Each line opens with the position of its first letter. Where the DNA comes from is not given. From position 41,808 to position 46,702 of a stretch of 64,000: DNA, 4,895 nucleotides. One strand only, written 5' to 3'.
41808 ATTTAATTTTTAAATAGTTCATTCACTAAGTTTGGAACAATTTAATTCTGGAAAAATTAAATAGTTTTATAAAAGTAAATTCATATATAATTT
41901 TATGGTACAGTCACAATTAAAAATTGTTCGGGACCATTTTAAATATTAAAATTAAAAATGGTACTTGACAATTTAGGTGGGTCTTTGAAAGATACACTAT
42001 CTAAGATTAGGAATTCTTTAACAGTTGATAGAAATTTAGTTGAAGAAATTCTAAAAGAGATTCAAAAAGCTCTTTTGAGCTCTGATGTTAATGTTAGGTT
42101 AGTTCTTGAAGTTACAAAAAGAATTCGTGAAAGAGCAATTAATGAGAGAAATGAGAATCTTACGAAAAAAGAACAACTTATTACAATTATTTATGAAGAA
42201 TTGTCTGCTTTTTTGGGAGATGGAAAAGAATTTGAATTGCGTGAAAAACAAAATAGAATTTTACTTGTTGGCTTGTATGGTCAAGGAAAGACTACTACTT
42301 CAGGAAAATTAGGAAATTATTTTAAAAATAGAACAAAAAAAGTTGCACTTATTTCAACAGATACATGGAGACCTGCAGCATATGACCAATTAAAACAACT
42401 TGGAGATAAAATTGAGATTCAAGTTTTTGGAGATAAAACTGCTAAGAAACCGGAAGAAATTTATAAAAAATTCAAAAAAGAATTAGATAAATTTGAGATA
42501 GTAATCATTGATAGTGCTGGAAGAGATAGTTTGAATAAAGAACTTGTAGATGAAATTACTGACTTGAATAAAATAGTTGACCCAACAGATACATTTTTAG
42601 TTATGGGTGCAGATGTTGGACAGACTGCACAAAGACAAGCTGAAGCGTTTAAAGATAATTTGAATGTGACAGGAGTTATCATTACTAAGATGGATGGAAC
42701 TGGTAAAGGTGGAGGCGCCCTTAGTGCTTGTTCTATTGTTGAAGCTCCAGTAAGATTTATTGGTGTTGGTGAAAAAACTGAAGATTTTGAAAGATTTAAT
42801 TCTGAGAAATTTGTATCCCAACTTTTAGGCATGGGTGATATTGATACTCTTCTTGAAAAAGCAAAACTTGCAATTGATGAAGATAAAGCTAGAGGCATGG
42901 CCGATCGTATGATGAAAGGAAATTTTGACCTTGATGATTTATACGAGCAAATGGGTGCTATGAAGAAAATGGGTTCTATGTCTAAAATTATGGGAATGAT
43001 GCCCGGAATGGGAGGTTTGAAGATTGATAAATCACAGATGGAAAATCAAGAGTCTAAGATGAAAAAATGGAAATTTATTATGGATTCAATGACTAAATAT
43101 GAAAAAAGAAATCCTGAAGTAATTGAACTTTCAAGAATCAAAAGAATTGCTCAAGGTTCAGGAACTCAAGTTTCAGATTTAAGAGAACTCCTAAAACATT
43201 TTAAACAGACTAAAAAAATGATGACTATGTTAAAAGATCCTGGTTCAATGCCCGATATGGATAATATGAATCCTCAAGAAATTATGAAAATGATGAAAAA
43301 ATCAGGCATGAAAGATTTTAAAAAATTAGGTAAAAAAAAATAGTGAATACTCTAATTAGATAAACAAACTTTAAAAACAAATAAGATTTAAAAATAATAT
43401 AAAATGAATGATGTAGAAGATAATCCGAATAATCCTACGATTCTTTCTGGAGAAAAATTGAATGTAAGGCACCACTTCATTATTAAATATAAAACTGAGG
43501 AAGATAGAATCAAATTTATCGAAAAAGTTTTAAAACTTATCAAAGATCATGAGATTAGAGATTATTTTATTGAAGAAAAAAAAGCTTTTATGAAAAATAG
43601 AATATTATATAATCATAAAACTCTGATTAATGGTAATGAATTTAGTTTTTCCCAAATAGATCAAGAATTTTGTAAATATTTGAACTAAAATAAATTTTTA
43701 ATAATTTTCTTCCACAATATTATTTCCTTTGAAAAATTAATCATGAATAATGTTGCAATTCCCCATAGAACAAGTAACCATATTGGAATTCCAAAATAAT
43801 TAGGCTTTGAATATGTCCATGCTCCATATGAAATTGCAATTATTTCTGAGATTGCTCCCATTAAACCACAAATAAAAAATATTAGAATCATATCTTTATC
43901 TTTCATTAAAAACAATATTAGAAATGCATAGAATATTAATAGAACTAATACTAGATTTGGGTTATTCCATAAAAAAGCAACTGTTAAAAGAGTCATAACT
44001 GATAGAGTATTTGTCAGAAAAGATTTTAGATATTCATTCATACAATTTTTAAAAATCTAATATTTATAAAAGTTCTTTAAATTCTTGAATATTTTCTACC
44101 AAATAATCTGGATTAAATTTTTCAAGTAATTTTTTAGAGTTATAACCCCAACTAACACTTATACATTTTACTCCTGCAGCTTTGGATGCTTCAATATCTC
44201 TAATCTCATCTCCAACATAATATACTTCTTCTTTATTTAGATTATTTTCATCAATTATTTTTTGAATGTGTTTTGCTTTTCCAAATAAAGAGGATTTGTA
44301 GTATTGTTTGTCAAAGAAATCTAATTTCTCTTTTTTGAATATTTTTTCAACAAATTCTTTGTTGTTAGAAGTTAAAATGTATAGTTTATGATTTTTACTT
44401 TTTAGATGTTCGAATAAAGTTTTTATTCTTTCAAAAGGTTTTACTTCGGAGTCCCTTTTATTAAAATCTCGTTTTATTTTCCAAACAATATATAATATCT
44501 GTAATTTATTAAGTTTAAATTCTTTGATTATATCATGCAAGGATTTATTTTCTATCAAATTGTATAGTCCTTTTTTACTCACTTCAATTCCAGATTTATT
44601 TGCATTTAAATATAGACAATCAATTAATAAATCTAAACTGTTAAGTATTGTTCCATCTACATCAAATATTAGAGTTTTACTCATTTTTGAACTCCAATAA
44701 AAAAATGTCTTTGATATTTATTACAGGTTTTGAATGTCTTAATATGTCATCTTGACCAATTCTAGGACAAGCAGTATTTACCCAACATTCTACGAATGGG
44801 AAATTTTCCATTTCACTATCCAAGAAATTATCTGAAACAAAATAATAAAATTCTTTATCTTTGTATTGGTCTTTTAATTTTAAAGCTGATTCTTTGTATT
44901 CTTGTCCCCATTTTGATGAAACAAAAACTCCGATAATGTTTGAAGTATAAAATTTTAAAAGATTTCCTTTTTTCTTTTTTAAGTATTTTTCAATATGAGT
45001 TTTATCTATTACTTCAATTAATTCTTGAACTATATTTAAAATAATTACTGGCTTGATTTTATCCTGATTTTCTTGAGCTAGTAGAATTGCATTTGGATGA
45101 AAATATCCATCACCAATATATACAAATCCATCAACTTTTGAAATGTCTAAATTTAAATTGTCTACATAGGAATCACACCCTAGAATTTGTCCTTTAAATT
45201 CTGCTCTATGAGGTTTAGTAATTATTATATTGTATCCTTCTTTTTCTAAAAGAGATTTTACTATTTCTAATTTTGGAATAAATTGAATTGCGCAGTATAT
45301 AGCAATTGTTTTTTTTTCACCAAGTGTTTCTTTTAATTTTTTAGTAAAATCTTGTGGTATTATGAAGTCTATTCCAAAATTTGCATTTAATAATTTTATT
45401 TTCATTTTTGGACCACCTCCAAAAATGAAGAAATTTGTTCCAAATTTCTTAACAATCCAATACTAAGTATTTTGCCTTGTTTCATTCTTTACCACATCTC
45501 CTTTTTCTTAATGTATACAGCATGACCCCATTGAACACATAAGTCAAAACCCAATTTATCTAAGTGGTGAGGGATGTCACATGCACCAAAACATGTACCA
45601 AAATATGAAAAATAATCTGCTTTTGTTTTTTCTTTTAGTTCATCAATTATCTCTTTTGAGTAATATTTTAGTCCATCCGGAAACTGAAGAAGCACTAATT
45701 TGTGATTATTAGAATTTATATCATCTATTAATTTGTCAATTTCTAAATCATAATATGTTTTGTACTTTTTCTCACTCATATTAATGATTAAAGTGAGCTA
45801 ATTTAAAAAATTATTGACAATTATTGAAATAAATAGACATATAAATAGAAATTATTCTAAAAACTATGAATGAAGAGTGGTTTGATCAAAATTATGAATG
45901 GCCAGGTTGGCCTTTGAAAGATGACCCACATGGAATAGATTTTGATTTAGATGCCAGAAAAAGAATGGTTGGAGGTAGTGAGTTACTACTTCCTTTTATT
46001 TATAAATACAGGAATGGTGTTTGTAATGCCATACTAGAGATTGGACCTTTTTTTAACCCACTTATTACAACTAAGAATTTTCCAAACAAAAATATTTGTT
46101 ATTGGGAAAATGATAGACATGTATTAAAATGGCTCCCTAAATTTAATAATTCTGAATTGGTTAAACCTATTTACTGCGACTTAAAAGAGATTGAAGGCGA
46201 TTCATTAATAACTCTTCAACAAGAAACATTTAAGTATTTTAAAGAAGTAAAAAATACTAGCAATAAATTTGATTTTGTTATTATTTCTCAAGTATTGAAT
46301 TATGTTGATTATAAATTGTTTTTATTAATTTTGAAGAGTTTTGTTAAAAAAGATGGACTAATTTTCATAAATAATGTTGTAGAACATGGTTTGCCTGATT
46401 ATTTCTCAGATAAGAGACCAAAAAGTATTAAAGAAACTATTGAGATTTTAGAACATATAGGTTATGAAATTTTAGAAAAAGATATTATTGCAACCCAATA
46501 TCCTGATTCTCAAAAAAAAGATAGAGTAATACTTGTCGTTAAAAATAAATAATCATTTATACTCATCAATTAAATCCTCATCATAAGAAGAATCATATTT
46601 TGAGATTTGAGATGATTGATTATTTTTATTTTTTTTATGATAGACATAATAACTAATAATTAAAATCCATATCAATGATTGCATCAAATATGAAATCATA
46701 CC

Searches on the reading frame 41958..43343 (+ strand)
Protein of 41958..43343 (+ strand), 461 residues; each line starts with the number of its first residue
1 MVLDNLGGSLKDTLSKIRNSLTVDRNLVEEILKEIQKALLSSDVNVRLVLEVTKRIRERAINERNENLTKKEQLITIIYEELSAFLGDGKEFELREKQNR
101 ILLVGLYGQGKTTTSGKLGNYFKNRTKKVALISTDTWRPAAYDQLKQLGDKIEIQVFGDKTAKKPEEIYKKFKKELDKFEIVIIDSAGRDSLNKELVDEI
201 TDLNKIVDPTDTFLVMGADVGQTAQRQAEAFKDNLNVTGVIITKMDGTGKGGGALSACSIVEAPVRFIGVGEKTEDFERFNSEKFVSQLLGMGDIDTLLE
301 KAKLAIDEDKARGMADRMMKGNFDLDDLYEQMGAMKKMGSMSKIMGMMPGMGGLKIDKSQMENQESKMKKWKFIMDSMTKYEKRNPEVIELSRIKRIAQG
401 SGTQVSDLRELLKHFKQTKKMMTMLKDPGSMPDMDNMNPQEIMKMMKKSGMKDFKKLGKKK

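Call 12: find_homologous_proteins(query=window:41958-43343:+, max_evalue=1e-50)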
Query window:41958-43343:+ (461 aa): 6329 proteins with E <= 1e-50 among 8000 candidates; the best 120 are listed.
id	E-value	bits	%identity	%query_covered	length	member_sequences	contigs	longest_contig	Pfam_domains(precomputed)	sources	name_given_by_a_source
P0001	5.5e-292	986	100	100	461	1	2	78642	PF02881.25,PF02978.27,PF01656.30,PF00448.29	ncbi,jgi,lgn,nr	ncbi:MAG: signal recognition particle receptor subunit alpha [Candidatus Woesearchaeota archaeon]|jg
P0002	6.3e-269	910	92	99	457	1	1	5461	PF02881.25,PF02978.27,PF01656.30,PF00448.29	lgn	-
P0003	3.5e-264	894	89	100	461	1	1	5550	PF02881.25,PF02978.27,PF01656.30,PF00448.29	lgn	-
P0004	1.3e-244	830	82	96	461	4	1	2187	PF02881.25,PF02978.27,PF01656.30,PF00448.29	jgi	-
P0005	3.9e-236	802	81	96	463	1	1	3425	PF02881.25,PF02978.27,PF01656.30,PF00448.29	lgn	-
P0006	3.6e-233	792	79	95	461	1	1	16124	PF02881.25,PF02978.27,PF01656.30,PF00448.29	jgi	-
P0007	8.8e-230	781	77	100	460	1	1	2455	PF02881.25,PF02978.27,PF01656.30,PF00448.29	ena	-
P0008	7.4e-229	778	79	96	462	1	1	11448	PF02881.25,PF02978.27,PF01656.30,PF00448.29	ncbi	-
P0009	9.3e-228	774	77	98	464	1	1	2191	PF02881.25,PF02978.27,PF01656.30,PF00448.29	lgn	-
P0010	3.5e-227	772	79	95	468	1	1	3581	PF02881.25,PF02978.27,PF01656.30,PF00448.29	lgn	-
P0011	2.1e-226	770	77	100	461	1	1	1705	PF02881.25,PF02978.27,PF01656.30,PF00448.29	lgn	-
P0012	3.5e-226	769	78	95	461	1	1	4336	PF02881.25,PF02978.27,PF01656.30,PF00448.29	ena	-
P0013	3.7e-221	753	77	98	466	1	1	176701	PF02881.25,PF02978.27,PF01656.30,PF00448.29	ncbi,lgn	-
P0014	2.6e-220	750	78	95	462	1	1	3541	PF02881.25,PF02978.27,PF01656.30,PF00448.29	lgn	-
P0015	3.1e-219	746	77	96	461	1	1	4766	PF02881.25,PF02978.27,PF01656.30,PF00448.29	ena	-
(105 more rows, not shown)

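Call 13: find_related_loci(query=window:41958-43343:+, collection=genome_contigs, flank=10000)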
Query window:41958-43343:+ (461 aa) in genome_contigs; peptide patterns used: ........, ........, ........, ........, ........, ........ (x = any residue, [..] = any of these).
563 stretches matched a pattern; 310 encode a relative of the query (tblastn E <= 1e-3); the best 80 are kept; 80 distinct loci.
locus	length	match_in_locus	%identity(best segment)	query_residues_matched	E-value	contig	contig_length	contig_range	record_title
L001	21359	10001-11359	77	1-450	0e+0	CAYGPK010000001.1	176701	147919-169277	MAG TPA_asm: uncultured Methanosarcinales archaeon isolate ERP117304_co1_69 genome assembly, contig: NODE_97_length_1767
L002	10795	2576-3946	55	1-455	3e-163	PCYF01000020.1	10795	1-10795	MAG: Candidatus Woesearchaeota archaeon CG10_big_fil_rev_8_21_14_0_10_32_9 CG10_8_21_14_0.10_scaffold_6500_c, whole geno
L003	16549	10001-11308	54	1-433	9e-153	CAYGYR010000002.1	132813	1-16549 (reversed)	MAG TPA_asm: uncultured Methanosarcinales archaeon isolate ERP119294_co1_430 genome assembly, contig: NODE_131_length_13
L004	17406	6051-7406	52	1-455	3e-150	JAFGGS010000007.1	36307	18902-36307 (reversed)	MAG: Candidatus Woesearchaeota archaeon isolate Zod_Metabat.140 k87_3153952, whole genome shotgun sequence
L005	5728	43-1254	48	10-418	5e-124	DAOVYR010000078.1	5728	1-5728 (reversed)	MAG TPA_asm: Candidatus Nanohalarchaeota archaeon isolate CSMAG_1788 CSMAG_1788_k141_2691250_length_5728_cov_30.3270, wh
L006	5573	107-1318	48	10-418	1e-120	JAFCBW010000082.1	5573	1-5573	MAG: Candidatus Nanohalarchaeota archaeon isolate AB_03_Bin_175 AB_03_Bin_175_scaffold_27307, whole genome shotgun seque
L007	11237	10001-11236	46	10-426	8e-116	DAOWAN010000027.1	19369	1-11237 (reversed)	MAG TPA_asm: Candidatus Nanohalarchaeota archaeon isolate CSMAG_1836 CSMAG_1836_k141_1504278_length_19369_cov_10.8934, w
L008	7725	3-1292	45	6-456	9e-112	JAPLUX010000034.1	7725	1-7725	MAG: Candidatus Aenigmatarchaeota archaeon isolate LacPavin_0920_SED5_MAG_35_8 LacPavin_0920_SED5_scaffold_2796035, whol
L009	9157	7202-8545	43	2-450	4e-106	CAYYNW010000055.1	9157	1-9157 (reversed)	MAG TPA_asm: uncultured Halobacteria archaeon isolate SRP098346_co1_161 genome assembly, contig: NODE_9989_length_9157_c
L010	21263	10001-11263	43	3-421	1e-102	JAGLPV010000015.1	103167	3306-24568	MAG: Candidatus Aenigmatarchaeota archaeon isolate RS_8_22 ROV157_8.bin.22.fa_15, whole genome shotgun sequence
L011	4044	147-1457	40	5-455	5e-102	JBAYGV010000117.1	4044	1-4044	MAG: Candidatus Micrarchaeia archaeon isolate SO_2016_GW1_133 scaffold43813_OW334_2016, whole genome shotgun sequence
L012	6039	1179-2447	42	3-422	8e-92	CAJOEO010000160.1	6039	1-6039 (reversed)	uncultured Treponema sp. isolate Red_deer_2_mag_142 genome assembly, contig: scaffold_41842, whole genome shotgun sequen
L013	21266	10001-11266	40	2-422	7e-90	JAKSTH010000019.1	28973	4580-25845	MAG: Treponema sp. isolate Horse_feces302 MAG302_19, whole genome shotgun sequence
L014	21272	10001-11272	37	2-422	2e-90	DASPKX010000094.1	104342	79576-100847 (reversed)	MAG TPA_asm: Candidatus Methylomirabilota bacterium isolate SMAG_U12047 k141_712797, whole genome shotgun sequence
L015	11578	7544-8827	39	1-425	2e-88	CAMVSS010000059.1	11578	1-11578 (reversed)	MAG TPA_asm: uncultured Treponema sp. isolate SRR8387717_bin.67_metaWRAP_v1.3_MAG genome assembly, contig: ERZ14209541.1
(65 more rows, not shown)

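Call 14: find_encoding_contigs(protein=P0002, flank=10000, max_places=3)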
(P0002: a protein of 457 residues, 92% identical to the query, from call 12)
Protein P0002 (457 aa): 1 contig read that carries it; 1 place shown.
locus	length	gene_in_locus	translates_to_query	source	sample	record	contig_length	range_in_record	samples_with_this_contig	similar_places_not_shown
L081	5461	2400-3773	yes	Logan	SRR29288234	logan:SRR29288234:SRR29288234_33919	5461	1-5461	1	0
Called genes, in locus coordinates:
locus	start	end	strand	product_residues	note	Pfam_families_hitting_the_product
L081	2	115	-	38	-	?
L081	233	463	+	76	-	PF26604:CBU_0592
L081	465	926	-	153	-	-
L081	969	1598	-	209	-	PF04794:YdjC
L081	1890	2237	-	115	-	PF01981:PTH2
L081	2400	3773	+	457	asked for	PF02881:SRP54_N, PF00448:SRP54, PF01656:CbiA (weak), PF02978:SRP_SPB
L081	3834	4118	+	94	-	-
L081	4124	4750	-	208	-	PF00702:Hydrolase, PF12710:HAD, PF13419:HAD_2, PF13242:Hydrolase_like (weak)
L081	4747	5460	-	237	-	?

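Call 15: find_encoding_contigs(protein=P0003, flank=10000, max_places=3)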
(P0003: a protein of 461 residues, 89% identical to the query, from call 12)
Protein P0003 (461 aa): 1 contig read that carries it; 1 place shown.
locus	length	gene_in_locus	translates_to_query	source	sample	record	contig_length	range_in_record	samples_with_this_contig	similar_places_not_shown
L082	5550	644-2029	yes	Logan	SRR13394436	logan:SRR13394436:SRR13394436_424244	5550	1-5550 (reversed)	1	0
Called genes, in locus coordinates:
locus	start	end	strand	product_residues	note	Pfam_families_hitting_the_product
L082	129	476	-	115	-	PF01981:PTH2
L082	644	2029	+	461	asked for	PF02881:SRP54_N, PF00448:SRP54, PF01656:CbiA (weak), PF02978:SRP_SPB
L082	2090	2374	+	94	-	-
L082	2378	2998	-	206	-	PF00702:Hydrolase, PF12710:HAD, PF13419:HAD_2, PF13242:Hydrolase_like (weak)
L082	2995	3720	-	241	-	PF01866:Diphthamide_syn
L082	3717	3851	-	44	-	-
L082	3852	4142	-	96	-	PF01866:Diphthamide_syn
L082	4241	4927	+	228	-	-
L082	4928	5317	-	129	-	-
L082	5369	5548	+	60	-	?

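Call 57: find_encoding_contigs(protein=P0006, flank=10000, max_places=2)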
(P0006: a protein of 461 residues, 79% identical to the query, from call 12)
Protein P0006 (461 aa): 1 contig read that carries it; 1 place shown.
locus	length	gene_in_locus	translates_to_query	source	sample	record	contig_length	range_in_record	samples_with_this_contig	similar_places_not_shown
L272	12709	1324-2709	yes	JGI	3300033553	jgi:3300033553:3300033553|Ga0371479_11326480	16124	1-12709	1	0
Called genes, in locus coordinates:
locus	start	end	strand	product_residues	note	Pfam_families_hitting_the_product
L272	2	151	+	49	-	?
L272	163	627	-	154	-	-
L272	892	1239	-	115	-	PF01981:PTH2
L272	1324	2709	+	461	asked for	PF02881:SRP54_N, PF00448:SRP54, PF01656:CbiA (weak), PF02978:SRP_SPB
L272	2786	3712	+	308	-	PF00070:Pyr_redox (faint), PF01134:GIDA (faint), PF07992:Pyr_redox_2, PF12831:FAD_oxidored (faint), PF13738:Pyr_redox_3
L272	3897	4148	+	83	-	-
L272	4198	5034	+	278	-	PF14257:DUF4349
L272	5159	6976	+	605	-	PF02518:HATPase_c (weak), PF13589:HATPase_c_3, PF01119:DNA_mis_repair, PF08676:MutL_C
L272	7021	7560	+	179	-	-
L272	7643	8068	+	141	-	PF00210:Ferritin (faint), PF02915:Rubrerythrin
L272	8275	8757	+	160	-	-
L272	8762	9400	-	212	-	PF01510:Amidase_2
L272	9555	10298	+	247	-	PF00705:PCNA_N, PF02747:PCNA_C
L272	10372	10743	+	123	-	PF09845:OapC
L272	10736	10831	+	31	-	-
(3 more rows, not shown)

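Call 58: find_encoding_contigs(protein=P0005, flank=10000, max_places=2)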
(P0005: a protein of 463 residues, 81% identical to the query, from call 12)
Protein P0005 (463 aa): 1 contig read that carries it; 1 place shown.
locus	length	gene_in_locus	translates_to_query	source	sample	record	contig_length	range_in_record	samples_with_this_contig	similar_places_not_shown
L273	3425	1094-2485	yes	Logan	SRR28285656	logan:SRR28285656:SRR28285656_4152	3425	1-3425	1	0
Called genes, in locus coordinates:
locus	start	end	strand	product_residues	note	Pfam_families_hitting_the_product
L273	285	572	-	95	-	-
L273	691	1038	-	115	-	PF01981:PTH2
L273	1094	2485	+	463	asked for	PF02881:SRP54_N, PF00448:SRP54, PF01656:CbiA (weak), PF02978:SRP_SPB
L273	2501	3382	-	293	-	-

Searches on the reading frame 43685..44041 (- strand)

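Call 50: search_protein_families(library=pfam, proteins=[window:43685-44041:-], max_evalue=0.01)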
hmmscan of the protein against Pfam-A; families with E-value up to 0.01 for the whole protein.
window:43685-44041:- (118 aa): 1 family
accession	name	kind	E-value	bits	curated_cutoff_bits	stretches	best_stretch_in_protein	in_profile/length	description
PF11086.13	DUF2878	-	0.00014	22.5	27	1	29-104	26-99/154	Protein of unknown function (DUF2878)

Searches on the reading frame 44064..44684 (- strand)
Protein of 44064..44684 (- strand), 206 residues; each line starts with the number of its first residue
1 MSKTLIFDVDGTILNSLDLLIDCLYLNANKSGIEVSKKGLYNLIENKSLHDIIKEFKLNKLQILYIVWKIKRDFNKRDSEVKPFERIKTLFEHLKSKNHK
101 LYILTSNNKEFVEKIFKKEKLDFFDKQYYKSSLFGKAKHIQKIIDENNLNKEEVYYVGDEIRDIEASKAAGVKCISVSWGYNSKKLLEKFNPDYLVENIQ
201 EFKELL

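Call 50: search_protein_families(library=pfam, proteins=[window:44064-44684:-], max_evalue=0.01)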
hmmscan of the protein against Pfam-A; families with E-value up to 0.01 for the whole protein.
window:44064-44684:- (206 aa): 6 families
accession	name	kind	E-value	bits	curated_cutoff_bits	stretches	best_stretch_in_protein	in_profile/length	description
PF13419.12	HAD_2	-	5e-31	108.6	23.8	1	5-177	1-178/178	Haloacid dehalogenase-like hydrolase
PF00702.32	Hydrolase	-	6.3e-17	63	26.4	1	3-171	2-191/191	haloacid dehalogenase-like hydrolase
PF13242.12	Hydrolase_like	-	1.3e-08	35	22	1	140-201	10-74/75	HAD-hyrolase-like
PF12710.13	HAD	-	5.5e-08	33.9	27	1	6-166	2-187/189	haloacid dehalogenase-like hydrolase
PF08282.18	Hydrolase_3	-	4.1e-05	23.9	20.9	0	23-172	56-224/255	haloacid dehalogenase-like hydrolase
PF12689.13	Acid_PPase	-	0.00015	22.1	27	1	120-185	95-158/169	Acid Phosphatase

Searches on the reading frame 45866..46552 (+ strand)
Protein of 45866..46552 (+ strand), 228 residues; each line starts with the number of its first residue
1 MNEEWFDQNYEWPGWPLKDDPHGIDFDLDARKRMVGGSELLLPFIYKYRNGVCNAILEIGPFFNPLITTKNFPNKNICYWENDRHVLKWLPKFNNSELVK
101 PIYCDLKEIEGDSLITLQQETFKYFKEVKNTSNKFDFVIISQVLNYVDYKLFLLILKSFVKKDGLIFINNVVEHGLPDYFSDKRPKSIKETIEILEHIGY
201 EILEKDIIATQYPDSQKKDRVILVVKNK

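Call 50: search_protein_families(library=pfam, proteins=[window:45866-46552:+], max_evalue=0.01)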
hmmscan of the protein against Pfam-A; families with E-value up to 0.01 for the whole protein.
window:45866-46552:+ (228 aa): 1 family
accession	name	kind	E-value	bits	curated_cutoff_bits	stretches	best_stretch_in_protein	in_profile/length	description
PF13847.12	Methyltransf_31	-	0.0021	18.2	27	1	117-186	58-128/145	Methyltransferase domain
